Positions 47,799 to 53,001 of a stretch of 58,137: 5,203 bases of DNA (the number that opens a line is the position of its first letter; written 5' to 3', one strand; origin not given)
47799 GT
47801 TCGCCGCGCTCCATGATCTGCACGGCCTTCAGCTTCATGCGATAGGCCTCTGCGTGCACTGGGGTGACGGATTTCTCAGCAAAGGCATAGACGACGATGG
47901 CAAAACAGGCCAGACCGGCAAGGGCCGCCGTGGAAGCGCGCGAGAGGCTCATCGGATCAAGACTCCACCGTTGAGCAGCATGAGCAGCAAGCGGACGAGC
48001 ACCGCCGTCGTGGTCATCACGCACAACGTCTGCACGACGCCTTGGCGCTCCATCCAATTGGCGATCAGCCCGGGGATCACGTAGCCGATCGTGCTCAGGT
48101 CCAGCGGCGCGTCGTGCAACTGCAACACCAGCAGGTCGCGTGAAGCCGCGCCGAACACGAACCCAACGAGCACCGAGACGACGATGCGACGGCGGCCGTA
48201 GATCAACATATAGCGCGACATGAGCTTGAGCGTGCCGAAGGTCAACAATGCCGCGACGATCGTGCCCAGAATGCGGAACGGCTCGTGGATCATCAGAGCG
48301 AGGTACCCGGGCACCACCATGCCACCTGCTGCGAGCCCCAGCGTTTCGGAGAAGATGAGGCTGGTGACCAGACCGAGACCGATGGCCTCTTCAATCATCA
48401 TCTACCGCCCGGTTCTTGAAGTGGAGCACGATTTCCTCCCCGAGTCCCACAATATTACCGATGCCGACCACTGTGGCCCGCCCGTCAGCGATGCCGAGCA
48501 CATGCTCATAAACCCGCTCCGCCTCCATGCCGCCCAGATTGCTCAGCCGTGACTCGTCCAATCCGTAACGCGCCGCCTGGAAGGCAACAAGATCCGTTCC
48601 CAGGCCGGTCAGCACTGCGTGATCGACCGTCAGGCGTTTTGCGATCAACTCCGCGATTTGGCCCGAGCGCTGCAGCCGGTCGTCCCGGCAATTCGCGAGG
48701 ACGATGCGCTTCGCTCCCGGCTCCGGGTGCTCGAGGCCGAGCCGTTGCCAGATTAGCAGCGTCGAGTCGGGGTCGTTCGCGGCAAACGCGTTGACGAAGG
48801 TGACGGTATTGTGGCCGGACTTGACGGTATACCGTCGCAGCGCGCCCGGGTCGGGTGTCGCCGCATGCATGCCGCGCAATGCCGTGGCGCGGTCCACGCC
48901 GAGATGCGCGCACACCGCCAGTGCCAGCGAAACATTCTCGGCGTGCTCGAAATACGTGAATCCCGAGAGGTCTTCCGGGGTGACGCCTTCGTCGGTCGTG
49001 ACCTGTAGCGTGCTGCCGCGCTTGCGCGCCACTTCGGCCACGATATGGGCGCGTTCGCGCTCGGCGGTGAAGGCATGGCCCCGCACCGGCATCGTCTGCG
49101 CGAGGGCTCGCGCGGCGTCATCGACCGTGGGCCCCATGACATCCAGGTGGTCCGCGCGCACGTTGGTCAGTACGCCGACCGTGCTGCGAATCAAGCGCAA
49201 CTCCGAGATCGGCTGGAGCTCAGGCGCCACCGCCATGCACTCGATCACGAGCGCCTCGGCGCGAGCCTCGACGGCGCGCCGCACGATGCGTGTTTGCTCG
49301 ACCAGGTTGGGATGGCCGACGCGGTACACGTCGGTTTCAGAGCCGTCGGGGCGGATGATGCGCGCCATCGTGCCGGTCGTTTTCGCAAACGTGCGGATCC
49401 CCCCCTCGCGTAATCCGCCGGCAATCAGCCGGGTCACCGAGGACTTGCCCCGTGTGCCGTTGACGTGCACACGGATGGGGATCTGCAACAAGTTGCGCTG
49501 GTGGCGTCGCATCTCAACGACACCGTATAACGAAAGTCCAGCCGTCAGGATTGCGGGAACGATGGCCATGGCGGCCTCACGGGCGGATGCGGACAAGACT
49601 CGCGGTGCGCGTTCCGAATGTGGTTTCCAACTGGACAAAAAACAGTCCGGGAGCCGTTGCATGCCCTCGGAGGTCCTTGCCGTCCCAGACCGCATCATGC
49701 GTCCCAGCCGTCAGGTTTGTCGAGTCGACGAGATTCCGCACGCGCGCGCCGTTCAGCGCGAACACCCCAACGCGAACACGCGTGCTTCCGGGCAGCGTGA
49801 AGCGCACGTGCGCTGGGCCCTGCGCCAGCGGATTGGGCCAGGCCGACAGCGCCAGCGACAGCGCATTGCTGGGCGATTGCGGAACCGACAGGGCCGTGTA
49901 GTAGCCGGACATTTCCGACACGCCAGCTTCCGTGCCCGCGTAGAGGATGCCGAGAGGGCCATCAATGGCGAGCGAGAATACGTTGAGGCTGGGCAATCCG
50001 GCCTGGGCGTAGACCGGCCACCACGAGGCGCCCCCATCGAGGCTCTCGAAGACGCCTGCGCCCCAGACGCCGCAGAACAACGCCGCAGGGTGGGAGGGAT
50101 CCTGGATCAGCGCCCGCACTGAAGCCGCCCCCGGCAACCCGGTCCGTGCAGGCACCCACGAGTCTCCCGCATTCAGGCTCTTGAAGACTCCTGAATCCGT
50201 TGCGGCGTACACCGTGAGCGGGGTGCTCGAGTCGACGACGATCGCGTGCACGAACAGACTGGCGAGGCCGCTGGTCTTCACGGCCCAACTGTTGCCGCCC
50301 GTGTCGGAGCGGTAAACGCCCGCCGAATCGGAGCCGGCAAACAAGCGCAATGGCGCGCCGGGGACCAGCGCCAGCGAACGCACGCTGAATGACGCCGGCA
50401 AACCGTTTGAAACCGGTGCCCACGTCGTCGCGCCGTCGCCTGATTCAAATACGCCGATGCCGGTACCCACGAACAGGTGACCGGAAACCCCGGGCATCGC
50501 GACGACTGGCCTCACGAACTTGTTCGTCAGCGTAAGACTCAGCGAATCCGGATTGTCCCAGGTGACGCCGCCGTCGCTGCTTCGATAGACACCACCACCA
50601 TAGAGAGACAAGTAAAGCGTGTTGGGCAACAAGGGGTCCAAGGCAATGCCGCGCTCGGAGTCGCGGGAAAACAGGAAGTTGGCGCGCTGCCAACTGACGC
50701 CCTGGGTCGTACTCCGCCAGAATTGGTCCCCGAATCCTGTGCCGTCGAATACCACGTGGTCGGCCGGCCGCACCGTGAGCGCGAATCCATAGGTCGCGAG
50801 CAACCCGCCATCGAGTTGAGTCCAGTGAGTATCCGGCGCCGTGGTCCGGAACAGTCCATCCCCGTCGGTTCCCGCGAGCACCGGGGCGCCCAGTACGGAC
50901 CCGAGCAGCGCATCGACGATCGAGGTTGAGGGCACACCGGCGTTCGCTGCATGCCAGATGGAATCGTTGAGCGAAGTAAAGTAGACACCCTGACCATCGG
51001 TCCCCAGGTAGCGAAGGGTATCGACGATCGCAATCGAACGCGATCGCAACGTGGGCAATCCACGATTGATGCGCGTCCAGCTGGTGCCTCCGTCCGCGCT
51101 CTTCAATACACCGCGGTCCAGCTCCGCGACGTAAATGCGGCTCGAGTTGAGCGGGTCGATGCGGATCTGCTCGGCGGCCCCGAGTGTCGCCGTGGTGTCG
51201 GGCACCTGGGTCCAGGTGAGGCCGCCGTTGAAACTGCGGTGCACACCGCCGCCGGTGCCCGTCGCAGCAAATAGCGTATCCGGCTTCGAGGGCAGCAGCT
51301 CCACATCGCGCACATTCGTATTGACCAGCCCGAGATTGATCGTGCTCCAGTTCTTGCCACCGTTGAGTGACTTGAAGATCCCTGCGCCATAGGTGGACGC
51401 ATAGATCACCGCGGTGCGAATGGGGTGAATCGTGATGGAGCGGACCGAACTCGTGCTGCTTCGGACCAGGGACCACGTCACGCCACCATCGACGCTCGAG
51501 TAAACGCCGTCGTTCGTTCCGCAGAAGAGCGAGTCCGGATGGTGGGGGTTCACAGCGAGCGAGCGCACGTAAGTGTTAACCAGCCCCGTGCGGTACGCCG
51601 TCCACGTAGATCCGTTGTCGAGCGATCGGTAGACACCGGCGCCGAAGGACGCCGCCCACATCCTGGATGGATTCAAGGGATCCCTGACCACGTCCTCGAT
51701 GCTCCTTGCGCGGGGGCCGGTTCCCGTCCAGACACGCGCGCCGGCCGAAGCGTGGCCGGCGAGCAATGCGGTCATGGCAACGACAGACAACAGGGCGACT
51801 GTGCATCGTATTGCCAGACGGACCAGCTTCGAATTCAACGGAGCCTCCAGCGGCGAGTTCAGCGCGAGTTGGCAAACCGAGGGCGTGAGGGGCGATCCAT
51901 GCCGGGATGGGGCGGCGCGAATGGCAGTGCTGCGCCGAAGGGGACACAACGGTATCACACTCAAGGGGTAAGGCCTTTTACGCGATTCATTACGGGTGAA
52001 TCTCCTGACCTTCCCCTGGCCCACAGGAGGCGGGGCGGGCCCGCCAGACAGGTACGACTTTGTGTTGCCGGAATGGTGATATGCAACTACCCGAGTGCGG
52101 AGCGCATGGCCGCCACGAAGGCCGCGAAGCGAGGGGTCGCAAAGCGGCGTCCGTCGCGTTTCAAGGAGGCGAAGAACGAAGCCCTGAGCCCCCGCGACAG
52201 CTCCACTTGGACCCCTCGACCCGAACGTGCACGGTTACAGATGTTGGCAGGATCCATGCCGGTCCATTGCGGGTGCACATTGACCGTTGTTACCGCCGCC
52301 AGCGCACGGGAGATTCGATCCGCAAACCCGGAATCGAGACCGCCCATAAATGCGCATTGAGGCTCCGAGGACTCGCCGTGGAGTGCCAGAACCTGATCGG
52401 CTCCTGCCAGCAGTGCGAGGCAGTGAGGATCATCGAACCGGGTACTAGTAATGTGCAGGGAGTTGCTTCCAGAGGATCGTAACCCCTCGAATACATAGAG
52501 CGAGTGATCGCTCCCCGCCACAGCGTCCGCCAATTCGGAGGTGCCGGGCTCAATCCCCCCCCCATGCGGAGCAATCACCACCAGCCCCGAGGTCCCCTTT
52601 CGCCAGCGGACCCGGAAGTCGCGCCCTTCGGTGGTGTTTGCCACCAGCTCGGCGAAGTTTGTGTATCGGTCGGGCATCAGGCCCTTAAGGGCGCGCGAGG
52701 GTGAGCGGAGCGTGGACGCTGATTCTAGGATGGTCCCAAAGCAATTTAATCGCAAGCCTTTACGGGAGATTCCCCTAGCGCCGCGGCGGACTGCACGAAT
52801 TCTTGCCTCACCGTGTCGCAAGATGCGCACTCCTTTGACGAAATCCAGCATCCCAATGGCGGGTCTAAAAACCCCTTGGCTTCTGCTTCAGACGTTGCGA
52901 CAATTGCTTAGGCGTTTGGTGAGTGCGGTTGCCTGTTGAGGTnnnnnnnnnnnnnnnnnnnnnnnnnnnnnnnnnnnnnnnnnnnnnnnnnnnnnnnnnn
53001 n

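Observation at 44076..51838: pgsB-pgsC embedded in a seven-gene translationally coupled envelope operon: candidate diderm poly-gamma-glutamate synthesis/export system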

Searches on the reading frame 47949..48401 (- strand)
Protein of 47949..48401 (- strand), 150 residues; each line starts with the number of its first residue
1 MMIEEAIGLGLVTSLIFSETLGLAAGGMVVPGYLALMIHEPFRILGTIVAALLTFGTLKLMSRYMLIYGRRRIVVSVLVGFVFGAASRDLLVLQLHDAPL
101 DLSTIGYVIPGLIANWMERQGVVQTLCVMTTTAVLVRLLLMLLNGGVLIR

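Call 3: search_protein_families(library=ncbifam, proteins=[window:47949-48401:-], max_evalue=0.01)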
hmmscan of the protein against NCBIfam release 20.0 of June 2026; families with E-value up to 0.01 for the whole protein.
window:47949-48401:- (150 aa): 1 family
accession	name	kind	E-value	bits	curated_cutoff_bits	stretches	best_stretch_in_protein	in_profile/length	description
TIGR04011.1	poly_gGlu_PgsC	equivalog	4.6e-37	127.3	96.45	1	7-136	1-131/132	poly-gamma-glutamate biosynthesis protein PgsC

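Call 4: search_protein_families(library=pfam, proteins=[window:47949-48401:-], max_evalue=0.01)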
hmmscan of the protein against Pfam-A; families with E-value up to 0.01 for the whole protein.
window:47949-48401:- (150 aa): 1 family
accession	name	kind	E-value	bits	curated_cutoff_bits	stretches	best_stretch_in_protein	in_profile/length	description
PF14102.11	Caps_synth_CapC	-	1.5e-35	122.7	27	1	9-126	1-119/119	Capsule biosynthesis CapC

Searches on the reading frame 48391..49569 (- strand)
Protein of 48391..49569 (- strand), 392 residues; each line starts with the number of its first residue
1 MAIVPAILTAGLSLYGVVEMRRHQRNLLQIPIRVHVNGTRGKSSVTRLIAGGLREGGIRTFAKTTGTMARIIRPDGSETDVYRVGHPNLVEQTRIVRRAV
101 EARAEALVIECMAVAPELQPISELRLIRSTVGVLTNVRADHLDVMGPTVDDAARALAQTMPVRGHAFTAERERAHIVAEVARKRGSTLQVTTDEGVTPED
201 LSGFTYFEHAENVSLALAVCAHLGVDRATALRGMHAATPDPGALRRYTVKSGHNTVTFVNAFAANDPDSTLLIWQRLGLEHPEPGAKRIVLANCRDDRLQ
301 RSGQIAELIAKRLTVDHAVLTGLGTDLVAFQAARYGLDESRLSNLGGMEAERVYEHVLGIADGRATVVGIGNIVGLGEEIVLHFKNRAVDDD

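Call 3: search_protein_families(library=ncbifam, proteins=[window:48391-49569:-], max_evalue=0.01)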
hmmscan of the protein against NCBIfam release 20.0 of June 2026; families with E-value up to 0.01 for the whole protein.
window:48391-49569:- (392 aa): 12 families
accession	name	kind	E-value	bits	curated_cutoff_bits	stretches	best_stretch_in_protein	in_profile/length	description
TIGR04012.1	poly_gGlu_PgsB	equivalog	3.3e-130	434.2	222.7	1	7-383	5-379/380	poly-gamma-glutamate synthase PgsB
TIGR01085.1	murE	subfamily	1.4e-09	37.4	257.3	1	35-143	89-192/472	UDP-N-acetylmuramyl-tripeptide synthetase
NF008896.0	PRK11929.1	equivalog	3.2e-09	35.2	1023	1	34-174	115-249/965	bifunctional UDP-N-acetylmuramoyl-L-alanyl-D-glutamate--2,6-diaminopimelate ligase MurE/UDP-N-acetylmuramoyl-tripeptide--D-alanyl-D-alanine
NF001124.0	PRK00139.1-2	equivalog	2.4e-08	33.2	476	1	34-144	112-214/500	UDP-N-acetylmuramoyl-L-alanyl-D-glutamate--2,6-diaminopimelate ligase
TIGR01499.1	folC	subfamily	1.1e-07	31.7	162.65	1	127-218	131-225/400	bifunctional protein FolC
NF001126.0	PRK00139.1-4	equivalog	1.7e-07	30.2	373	1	34-143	107-208/486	UDP-N-acetylmuramoyl-L-alanyl-D-glutamate--2,6-diaminopimelate ligase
NF010628.0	PRK14022.1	equivalog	0.00028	19.8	536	1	35-151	115-224/483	UDP-N-acetylmuramoyl-L-alanyl-D-glutamate--L-lysine ligase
TIGR01087.1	murD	equivalog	0.00031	19.9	211.95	0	34-62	107-135/441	UDP-N-acetylmuramoyl-L-alanine--D-glutamate ligase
TIGR01082.1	murC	equivalog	0.00035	19.8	335.1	0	126-169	165-210/449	UDP-N-acetylmuramate--L-alanine ligase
NF008101.0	PRK10846.1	equivalog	0.0019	17.1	360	1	126-236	158-267/422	bifunctional tetrahydrofolate synthase/dihydrofolate synthase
TIGR02068.2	cya_phycin_syn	equivalog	0.0026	15.8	850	0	17-66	466-514/862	cyanophycin synthetase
NF053648.1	pMurE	equivalog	0.0027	16.5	600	0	29-153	96-213/464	pseudomurein biosynthesis peptide ligase pMurE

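Call 4: search_protein_families(library=pfam, proteins=[window:48391-49569:-], max_evalue=0.01)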
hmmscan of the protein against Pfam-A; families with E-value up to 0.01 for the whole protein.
window:48391-49569:- (392 aa): 1 family
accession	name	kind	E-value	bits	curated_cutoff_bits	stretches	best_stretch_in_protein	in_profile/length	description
PF08245.18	Mur_ligase_M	-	1.5e-10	41.8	24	1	36-210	1-163/200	Mur ligase middle domain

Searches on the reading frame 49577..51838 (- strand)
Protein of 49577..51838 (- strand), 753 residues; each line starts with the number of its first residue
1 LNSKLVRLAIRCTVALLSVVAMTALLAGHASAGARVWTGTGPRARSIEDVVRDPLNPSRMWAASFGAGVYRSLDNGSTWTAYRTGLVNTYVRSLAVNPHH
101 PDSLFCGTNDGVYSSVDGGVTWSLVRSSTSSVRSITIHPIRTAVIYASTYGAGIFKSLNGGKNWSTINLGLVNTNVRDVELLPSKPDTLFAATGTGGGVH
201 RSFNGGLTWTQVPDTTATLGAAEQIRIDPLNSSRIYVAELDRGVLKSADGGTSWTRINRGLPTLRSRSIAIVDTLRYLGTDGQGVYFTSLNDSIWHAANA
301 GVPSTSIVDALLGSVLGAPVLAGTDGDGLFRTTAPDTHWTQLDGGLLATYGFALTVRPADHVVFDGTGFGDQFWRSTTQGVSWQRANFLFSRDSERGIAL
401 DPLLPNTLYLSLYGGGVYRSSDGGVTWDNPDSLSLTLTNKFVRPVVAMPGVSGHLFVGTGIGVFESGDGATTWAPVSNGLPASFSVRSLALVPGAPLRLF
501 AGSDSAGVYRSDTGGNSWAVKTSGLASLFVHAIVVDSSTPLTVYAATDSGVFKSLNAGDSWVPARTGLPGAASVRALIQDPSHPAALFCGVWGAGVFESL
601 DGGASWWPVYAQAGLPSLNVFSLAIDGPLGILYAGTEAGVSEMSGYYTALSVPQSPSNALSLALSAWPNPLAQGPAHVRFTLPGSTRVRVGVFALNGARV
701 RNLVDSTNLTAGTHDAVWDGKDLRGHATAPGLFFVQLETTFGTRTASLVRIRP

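Call 3: search_protein_families(library=ncbifam, proteins=[window:49577-51838:-], max_evalue=0.01)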
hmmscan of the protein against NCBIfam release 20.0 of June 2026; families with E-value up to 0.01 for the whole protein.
window:49577-51838:- (753 aa): 5 families
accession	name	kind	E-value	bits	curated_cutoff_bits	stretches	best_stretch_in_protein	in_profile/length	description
NF045728.1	glycosyl_F510_1955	equivalog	7.5e-47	159.7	175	4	66-130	114-178/246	F510_1955 family glycosylhydrolase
NF052228.1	T9SS_PorZ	equivalog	2.3e-11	42.9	260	1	614-745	630-748/757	type IX secretion system anionic LPS delivery protein PorZ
NF010237.0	PRK13684.1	equivalog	3.6e-08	32.8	326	1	60-168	59-168/334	photosynthesis system II assembly factor Ycf48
NF053688.1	BamI_Bacteroidota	equivalog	6.3e-06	25.7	370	0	71-166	188-284/452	BamI family beta-barrel-assembly machinery protein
NF005176.1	PRK06655.1-1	equivalog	0.0061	16.5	230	1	685-744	96-154/197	flagellar hook assembly protein FlgD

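Call 4: search_protein_families(library=pfam, proteins=[window:49577-51838:-], max_evalue=0.01)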
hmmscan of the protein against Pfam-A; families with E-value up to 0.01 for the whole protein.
window:49577-51838:- (753 aa): 5 families
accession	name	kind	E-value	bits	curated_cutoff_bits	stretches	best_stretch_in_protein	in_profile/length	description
PF15902.12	Sortilin-Vps10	-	6.3e-25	88.3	33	3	112-191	3-85/446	Sortilin, neurotensin receptor 3,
PF02012.26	BNR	-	5e-08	32.2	27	0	113-124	1-12/12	BNR/Asp-box repeat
PF14870.12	PSII_BNR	-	1.1e-07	31.9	27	1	162-298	7-140/303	Photosynthesis system II assembly factor YCF48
PF19755.4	DUF6242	-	4.7e-07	30.3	29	0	363-427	157-217/217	Domain of unknown function (DUF6242)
PF13860.13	FlgD_ig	-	0.00014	22.2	27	1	674-740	10-76/79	FlgD Ig-like domain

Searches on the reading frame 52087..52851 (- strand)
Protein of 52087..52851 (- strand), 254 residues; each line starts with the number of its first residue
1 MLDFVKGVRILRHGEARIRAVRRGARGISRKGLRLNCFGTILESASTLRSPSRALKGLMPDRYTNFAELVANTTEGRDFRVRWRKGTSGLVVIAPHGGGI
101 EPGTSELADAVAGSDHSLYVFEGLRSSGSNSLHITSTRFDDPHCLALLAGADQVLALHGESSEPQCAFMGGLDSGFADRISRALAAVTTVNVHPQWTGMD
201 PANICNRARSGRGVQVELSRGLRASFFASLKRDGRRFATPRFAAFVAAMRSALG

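Call 9: search_protein_families(library=pfam, proteins=[window:52087-52851:-], max_evalue=0.01)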
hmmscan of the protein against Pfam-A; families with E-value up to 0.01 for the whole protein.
window:52087-52851:- (254 aa): 1 family
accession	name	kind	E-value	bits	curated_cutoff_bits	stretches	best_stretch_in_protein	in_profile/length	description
PF05908.16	Gamma_PGA_hydro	-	2.9e-57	193.7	22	1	63-248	1-191/191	Poly-gamma-glutamate hydrolase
